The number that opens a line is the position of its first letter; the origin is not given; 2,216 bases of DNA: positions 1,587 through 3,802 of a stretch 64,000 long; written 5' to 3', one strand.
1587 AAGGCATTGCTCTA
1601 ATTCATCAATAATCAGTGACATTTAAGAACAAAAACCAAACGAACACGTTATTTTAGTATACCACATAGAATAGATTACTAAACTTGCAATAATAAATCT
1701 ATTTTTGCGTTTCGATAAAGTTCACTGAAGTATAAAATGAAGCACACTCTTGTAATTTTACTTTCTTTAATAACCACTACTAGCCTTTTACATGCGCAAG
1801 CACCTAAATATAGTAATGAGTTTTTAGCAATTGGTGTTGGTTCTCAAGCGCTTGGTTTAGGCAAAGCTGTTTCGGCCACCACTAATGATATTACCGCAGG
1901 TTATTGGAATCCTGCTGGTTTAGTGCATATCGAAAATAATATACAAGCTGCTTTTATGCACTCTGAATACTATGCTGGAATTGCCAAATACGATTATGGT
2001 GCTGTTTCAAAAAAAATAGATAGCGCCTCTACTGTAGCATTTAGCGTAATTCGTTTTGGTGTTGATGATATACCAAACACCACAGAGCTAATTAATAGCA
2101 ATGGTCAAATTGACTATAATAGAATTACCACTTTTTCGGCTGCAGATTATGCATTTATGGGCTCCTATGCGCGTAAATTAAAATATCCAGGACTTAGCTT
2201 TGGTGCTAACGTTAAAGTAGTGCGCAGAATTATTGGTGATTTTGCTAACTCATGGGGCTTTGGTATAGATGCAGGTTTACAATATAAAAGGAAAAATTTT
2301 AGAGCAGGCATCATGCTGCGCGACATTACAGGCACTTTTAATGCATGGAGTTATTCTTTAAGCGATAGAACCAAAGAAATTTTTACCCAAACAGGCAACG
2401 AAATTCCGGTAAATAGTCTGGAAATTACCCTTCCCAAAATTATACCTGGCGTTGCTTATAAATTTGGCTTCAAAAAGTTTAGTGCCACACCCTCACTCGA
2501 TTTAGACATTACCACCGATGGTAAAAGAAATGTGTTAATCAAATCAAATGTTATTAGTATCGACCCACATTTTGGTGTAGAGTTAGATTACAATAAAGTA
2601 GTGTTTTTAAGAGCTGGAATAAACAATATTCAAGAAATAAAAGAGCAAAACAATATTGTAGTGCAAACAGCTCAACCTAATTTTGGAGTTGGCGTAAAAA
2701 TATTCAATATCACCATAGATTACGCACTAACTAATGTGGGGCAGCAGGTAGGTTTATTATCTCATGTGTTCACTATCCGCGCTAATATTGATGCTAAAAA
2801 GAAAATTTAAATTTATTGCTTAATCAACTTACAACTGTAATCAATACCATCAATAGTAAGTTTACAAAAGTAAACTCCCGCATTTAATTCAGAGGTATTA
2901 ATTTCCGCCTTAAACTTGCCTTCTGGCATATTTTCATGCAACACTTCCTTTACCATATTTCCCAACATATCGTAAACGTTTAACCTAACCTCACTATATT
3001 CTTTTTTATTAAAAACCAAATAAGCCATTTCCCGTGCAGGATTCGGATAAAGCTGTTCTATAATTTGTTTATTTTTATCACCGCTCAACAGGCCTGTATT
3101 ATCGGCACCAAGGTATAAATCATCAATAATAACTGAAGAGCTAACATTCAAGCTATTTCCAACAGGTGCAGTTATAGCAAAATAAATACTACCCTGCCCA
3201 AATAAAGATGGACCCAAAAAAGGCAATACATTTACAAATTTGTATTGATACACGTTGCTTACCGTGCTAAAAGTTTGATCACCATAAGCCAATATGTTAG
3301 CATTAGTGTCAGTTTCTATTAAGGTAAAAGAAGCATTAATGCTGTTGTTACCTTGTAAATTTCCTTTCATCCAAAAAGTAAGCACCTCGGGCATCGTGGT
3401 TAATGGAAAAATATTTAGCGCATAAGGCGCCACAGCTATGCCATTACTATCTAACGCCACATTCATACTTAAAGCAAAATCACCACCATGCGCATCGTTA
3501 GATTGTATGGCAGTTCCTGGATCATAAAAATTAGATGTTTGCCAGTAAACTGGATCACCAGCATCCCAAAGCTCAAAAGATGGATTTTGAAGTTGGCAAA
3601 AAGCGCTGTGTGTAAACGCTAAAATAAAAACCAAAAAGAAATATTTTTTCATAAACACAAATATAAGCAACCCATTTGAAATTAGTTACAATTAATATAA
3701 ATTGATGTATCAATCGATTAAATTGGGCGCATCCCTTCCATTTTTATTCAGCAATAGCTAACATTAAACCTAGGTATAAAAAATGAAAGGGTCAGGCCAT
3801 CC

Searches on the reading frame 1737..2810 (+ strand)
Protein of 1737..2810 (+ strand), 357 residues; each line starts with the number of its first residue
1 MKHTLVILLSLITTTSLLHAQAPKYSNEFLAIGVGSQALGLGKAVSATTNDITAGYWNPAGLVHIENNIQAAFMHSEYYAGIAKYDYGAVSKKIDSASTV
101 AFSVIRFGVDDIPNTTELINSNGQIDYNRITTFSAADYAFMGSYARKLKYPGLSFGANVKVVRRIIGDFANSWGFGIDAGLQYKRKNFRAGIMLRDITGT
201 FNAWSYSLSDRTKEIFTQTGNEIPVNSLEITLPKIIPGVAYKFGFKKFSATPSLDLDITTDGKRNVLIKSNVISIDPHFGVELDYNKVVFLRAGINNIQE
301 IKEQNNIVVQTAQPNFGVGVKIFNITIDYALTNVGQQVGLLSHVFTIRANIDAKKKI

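Call 52: find_encoding_contigs(protein=window:1737-2810:+, flank=6000, max_places=10)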
Protein window:1737-2810:+ (357 aa): no gene with exactly this product is on record in the collection.

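Call 67: search_protein_families(library=pfam, proteins=[window:1737-2810:+], max_evalue=0.001)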
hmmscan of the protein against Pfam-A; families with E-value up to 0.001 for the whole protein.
window:1737-2810:+ (357 aa): 0 families

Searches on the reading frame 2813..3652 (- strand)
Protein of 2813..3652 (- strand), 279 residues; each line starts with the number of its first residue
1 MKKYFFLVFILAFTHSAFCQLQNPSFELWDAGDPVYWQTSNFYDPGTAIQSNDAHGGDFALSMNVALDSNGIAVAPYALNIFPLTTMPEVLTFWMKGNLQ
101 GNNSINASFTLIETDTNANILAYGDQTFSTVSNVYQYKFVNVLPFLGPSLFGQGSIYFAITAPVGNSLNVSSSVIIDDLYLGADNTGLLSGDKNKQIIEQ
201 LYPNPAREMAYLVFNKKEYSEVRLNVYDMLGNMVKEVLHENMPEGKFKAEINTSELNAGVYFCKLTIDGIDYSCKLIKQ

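Call 18: find_encoding_contigs(protein=window:2813-3652:-, flank=10000, max_places=10)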
Protein window:2813-3652:- (279 aa): 5 contigs read that carry it; 5 places shown.
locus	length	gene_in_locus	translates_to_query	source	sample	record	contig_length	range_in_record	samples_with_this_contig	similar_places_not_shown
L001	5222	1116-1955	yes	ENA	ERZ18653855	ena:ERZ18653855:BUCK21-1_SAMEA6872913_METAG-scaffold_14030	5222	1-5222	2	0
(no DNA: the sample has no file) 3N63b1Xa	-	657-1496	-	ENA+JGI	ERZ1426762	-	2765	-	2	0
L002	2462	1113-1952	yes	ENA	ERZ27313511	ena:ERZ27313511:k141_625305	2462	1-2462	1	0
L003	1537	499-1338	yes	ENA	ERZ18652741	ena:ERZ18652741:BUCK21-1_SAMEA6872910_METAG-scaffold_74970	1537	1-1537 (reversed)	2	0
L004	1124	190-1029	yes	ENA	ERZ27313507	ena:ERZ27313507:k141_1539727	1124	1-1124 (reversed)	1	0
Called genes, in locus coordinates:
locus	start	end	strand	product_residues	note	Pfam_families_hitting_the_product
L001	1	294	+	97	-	?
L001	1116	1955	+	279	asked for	PF18962:Por_Secre_tail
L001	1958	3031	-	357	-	-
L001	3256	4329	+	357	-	-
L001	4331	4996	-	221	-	PF01227:GTP_cyclohydroI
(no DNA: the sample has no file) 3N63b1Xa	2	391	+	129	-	?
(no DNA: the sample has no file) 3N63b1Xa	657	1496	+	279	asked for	PF18962:Por_Secre_tail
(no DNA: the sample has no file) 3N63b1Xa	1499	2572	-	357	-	-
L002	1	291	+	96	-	?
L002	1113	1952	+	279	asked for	PF18962:Por_Secre_tail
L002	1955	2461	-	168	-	?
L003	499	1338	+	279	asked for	PF18962:Por_Secre_tail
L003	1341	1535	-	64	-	?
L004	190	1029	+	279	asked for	PF18962:Por_Secre_tail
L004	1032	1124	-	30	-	?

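Call 67: search_protein_families(library=pfam, proteins=[window:2813-3652:-], max_evalue=0.001)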
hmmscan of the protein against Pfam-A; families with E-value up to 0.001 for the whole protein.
window:2813-3652:- (279 aa): 1 family
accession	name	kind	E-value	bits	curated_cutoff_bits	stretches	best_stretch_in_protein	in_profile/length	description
PF18962.6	Por_Secre_tail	-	1.2e-13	51.5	27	1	201-276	1-73/75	Secretion system C-terminal sorting domain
